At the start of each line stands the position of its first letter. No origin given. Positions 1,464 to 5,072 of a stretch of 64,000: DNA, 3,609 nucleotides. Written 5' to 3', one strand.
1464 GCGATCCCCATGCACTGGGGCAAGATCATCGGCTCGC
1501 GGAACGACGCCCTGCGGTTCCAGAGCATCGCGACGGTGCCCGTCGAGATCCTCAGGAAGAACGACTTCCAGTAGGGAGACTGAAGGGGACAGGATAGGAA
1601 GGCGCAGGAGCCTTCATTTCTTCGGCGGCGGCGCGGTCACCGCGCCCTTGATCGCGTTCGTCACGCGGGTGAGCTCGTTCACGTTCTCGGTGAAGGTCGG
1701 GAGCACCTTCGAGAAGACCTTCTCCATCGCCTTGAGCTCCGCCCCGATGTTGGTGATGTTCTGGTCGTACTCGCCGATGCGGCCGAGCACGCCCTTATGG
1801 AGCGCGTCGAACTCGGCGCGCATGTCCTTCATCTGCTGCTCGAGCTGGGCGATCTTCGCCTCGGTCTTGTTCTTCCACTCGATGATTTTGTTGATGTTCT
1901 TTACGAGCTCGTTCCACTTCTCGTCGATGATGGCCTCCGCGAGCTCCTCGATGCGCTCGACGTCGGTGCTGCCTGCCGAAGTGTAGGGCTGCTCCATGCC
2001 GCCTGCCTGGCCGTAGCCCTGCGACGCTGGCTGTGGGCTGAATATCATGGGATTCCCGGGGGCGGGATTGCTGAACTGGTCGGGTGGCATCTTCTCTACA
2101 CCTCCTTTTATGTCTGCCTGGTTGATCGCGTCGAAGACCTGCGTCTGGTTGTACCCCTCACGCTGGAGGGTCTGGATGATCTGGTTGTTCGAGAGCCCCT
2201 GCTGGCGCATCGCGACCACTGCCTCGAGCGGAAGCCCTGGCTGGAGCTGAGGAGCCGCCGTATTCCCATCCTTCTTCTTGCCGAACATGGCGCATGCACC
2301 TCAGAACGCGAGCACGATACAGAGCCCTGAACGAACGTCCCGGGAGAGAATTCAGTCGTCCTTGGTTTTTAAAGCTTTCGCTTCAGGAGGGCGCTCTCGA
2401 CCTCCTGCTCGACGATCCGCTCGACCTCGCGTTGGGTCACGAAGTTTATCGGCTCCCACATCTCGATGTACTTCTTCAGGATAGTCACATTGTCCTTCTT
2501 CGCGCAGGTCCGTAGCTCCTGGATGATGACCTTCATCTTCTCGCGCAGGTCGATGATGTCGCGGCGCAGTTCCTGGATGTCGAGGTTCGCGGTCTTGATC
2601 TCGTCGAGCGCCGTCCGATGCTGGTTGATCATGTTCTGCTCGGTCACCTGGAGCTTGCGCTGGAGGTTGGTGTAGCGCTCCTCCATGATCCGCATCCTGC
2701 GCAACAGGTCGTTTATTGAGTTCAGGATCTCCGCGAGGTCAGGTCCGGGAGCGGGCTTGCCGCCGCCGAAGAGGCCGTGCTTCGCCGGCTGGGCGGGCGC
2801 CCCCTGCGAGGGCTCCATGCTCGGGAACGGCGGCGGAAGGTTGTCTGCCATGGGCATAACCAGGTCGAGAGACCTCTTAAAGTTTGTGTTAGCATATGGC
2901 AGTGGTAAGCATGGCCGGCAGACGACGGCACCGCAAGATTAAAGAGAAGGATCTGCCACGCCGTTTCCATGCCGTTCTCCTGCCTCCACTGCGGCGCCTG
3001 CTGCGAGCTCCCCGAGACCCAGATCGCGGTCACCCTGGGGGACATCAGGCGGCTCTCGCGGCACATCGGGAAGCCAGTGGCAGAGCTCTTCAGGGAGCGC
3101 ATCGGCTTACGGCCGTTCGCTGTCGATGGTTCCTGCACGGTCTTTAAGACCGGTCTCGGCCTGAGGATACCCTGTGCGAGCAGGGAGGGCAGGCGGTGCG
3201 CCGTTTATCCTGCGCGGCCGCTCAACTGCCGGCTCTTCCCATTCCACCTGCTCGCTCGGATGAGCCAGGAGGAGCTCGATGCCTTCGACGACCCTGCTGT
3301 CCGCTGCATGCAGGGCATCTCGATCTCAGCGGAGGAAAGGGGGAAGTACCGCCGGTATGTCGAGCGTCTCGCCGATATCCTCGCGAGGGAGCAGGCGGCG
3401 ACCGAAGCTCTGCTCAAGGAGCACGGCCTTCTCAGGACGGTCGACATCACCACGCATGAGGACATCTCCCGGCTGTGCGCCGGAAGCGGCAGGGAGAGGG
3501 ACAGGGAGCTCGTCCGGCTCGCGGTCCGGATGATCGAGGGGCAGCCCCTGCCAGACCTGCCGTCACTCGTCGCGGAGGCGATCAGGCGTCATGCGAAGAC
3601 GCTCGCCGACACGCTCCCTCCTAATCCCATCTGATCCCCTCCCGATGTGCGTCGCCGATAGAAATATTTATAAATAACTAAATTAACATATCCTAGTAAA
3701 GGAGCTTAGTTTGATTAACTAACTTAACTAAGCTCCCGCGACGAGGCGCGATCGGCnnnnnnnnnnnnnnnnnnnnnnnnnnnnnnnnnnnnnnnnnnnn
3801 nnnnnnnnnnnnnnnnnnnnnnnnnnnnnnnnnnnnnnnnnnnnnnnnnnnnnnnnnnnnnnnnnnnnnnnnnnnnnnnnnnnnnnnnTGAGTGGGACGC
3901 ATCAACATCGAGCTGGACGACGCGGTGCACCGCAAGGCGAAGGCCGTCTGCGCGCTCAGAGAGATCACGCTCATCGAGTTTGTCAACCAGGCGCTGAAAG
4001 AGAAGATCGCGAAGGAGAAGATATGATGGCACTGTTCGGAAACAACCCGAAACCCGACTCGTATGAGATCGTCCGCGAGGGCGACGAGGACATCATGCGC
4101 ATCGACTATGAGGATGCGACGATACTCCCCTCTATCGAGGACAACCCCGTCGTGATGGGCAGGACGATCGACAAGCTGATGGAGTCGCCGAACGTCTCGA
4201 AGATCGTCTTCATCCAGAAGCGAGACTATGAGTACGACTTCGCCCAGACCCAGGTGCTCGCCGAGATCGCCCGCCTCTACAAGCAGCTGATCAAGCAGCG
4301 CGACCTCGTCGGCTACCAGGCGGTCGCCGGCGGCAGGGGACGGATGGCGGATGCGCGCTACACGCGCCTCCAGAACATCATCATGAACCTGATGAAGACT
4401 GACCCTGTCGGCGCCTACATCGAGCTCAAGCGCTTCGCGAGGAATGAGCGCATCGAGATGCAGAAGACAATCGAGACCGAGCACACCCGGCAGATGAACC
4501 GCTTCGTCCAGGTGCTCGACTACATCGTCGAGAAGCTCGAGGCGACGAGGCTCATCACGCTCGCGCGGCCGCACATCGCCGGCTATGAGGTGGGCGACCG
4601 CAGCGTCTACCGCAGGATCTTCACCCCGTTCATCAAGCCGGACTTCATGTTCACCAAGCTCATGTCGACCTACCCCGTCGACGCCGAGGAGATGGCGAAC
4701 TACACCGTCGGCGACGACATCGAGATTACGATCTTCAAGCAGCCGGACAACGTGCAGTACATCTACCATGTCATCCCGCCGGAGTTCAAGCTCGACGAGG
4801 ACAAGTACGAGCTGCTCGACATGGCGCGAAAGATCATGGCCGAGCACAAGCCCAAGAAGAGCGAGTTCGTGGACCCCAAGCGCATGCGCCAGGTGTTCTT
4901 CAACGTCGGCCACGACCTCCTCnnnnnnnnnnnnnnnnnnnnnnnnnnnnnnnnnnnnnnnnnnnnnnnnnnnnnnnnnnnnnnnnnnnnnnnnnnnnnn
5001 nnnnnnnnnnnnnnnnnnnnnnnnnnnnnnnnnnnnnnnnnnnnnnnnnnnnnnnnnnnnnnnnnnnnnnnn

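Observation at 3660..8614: Pilin-less PilB/PilC-type module with oversized subunits, headed by duplicated RHH genes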

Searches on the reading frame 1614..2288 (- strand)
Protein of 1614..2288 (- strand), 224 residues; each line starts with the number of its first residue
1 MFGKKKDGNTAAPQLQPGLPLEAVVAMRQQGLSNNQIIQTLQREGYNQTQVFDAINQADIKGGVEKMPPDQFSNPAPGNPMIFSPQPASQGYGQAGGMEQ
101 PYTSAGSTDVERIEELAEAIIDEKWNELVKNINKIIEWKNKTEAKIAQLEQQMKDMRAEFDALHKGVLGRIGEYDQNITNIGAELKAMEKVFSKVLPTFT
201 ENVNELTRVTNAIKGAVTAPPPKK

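Call 8: search_protein_families(library=pfam, proteins=[window:1614-2288:-], max_evalue=0.01)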
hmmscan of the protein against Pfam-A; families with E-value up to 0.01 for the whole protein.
window:1614-2288:- (224 aa): 3 families
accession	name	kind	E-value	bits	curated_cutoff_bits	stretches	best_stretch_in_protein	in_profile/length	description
PF19111.5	DUF5798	-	0.0005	20.7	27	1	110-163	10-62/89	Family of unknown function (DUF5798)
PF05791.16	Bacillus_HBL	-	0.0028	17.9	29.1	1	122-217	64-160/177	Bacillus haemolytic enterotoxin (HBL)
PF04513.17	Baculo_PEP_C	-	0.0092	16.5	38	0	139-213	33-105/140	Baculovirus polyhedron envelope protein, PEP, C terminus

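Call 9: search_protein_families(library=ncbifam, proteins=[window:1614-2288:-], max_evalue=0.01)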
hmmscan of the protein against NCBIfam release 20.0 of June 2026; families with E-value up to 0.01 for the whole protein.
window:1614-2288:- (224 aa): 4 families
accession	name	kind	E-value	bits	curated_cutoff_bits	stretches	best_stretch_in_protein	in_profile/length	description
TIGR04523.1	Mplasa_alph_rch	subfamily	0.0012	16.8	270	1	121-214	157-249/745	helix-rich protein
NF041034.1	Rad50_Sulf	equivalog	0.0023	15.9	1000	1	121-213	522-610/872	DNA double-strand break repair ATPase Rad50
NF045487.1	ASRP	equivalog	0.0055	15.4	300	1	111-205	390-482/593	archaea-specific SMC-related protein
TIGR03319.1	RNase_Y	equivalog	0.0092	14.5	454.35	0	107-194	24-112/514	ribonuclease Y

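Call 64: search_protein_families(library=pfam, proteins=[window:1614-2288:-], max_evalue=1)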
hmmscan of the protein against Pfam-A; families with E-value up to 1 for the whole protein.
window:1614-2288:- (224 aa): 28 families (the best 25 are shown)
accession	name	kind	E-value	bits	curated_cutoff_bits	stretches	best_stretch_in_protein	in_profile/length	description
PF19111.5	DUF5798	-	0.0005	20.7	27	1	110-163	10-62/89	Family of unknown function (DUF5798)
PF05791.16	Bacillus_HBL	-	0.0028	17.9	29.1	1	122-217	64-160/177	Bacillus haemolytic enterotoxin (HBL)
PF04513.17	Baculo_PEP_C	-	0.0092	16.5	38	1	139-213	33-105/140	Baculovirus polyhedron envelope protein, PEP, C terminus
PF23991.1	DUF7310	-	0.013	16.4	40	1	134-176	27-68/83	Coiled-coil region of unknown function (DUF7310)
PF07889.17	DUF1664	-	0.017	15.6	34.6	0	123-167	66-110/124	Protein of unknown function (DUF1664)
PF01763.21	Herpes_UL6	-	0.021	13.8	27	1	88-211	337-458/562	Herpesvirus UL6 like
PF15397.11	DUF4618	-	0.022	14.7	34.9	1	123-165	60-102/258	Domain of unknown function (DUF4618)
PF11932.13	DUF3450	-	0.022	14.5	32.6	1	106-209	14-112/241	Protein of unknown function (DUF3450)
PF10046.14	BLOC1_2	-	0.024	15.4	33.4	1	120-193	10-82/96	Biogenesis of lysosome-related organelles complex-1 subunit 2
PF24625.1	DUF7626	-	0.026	14.7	27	1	23-46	8-31/55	Domain of unknown function (DUF7626)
PF13166.12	AAA_13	-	0.028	13.5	36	1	109-195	284-374/713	AAA domain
PF08581.15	Tup_N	-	0.03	15.1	28.7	1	112-187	1-75/77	Tup N-terminal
PF07851.19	TMEM120A-B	-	0.048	13.4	29.8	1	109-194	10-91/324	TMEM120A/B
PF10256.14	Erf4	-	0.053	13.9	29.3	1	71-139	16-48/116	Golgin subfamily A member 7/ERF4 family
PF18579.7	Raf1_HTH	-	0.064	13.4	27.3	1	36-54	21-39/61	Rubisco accumulation factor 1 helix turn helix domain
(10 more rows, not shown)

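Call 84: search_solved_structures(query=A4, max_evalue=1)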
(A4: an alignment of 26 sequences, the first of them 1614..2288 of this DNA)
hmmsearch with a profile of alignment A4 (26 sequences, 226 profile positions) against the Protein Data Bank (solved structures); distinct sequences matched with E-value up to 1: 6.
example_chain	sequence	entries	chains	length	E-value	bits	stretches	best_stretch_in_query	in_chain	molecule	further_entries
9cuy_c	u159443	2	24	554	6.3e-06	29.5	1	122-213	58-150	Short tail fiber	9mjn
8b8d_A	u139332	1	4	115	0.0015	21.8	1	134-206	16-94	Phosphoprotein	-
7mgm_C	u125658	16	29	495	0.29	14.3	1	103-167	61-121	Nuclear distribution protein PAC1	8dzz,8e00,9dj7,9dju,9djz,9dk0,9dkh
9mfy_B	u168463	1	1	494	0.29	14.3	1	103-167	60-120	Nuclear distribution protein PAC1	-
3lhf_A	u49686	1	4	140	0.73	12.9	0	174-215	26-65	Serine Recombinase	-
8kc4_A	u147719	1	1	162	0.97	12.5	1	113-171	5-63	De novo design protein -NA05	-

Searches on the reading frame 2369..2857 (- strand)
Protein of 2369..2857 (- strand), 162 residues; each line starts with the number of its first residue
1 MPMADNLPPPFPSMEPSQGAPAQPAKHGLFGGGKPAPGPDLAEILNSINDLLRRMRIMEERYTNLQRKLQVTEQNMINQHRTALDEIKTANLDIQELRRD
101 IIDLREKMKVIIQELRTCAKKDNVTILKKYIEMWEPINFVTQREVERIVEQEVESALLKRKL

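Call 64: search_protein_families(library=pfam, proteins=[window:2369-2857:-], max_evalue=1)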
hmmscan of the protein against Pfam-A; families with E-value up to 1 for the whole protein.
window:2369-2857:- (162 aa): 3 families
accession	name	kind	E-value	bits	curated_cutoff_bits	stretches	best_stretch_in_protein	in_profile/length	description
PF14584.11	DUF4446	-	0.34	11.3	27.4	1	51-115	20-82/150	Protein of unknown function (DUF4446)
PF04998.22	RNA_pol_Rpb1_5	-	0.45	10.3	28.5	1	61-133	178-240/267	RNA polymerase Rpb1, domain 5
PF16673.10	TRAF_BIRC3_bd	-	0.81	9.9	30.5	0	123-148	5-30/64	TNF receptor-associated factor BIRC3 binding domain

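Call 85: search_solved_structures(query=A5, max_evalue=1)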
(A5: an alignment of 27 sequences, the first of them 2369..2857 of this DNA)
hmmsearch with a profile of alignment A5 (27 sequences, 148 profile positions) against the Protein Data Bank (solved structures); distinct sequences matched with E-value up to 1: 27.
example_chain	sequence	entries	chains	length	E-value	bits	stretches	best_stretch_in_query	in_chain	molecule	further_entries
8ybc_A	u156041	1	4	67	0.018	18.1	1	42-103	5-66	Golgi membrane protein 1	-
8a3k_UNK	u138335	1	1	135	0.018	18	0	79-111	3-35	sc-apCC-4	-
4r0r_A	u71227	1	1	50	0.023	17.7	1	79-111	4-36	eboIZN21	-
5mj3_C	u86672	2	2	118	0.028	17.5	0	81-107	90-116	ALPHABODY MA12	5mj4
6gaj_A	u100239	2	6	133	0.03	17.3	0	25-58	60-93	Outer capsid protein sigma-1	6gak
6gao_A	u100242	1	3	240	0.1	15.6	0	27-58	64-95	Outer capsid protein sigma-1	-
5u5b_A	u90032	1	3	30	0.13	15.3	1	75-102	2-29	Designed trimeric coiled coil peptide with two terpyridine side chains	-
5cx2_A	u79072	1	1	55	0.3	14.1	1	58-106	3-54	Coronin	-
8qae_A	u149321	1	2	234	0.31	14.1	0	70-113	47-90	sc-apCC-6-SLLA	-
7p3r_A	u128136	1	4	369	0.33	14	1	22-104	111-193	MakA tetramer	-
9trk_A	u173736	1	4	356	0.33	14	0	79-109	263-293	histidine kinase,Gcn4p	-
6dfp_A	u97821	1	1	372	0.33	14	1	22-104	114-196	VCA0883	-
4j2c_A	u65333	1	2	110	0.33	14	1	12-98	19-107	Syntaxin-6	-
5cx2_C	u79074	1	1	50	0.37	13.8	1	37-105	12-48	Coronin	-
6ezv_X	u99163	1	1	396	0.37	13.8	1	22-104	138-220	Non-hemolytic enterotoxin lytic component L1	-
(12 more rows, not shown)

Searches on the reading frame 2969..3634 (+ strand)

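Call 8: search_protein_families(library=pfam, proteins=[window:2969-3634:+], max_evalue=0.01)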
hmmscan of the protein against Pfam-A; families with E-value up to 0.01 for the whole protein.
window:2969-3634:+ (221 aa): 1 family
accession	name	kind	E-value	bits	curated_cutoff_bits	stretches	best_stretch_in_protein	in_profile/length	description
PF03692.20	CxxCxxCC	-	1e-08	36.2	23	1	5-102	2-73/85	Putative zinc- or iron-chelating domain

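Call 9: search_protein_families(library=ncbifam, proteins=[window:2969-3634:+], max_evalue=0.01)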
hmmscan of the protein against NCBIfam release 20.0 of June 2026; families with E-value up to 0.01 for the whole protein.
window:2969-3634:+ (221 aa): 0 families

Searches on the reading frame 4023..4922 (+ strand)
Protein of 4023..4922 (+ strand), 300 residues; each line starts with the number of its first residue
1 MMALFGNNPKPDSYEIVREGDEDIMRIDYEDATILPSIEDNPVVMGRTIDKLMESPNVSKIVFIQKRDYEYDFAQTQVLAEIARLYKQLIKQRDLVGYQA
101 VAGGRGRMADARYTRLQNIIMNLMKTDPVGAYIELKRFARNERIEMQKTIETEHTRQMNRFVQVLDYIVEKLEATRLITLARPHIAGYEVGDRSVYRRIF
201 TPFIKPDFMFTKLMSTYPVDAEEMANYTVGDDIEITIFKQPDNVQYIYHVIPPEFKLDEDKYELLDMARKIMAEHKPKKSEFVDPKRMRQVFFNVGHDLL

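Call 64: search_protein_families(library=pfam, proteins=[window:4023-4922:+], max_evalue=1)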
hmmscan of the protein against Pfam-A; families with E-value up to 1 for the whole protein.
window:4023-4922:+ (300 aa): 0 families
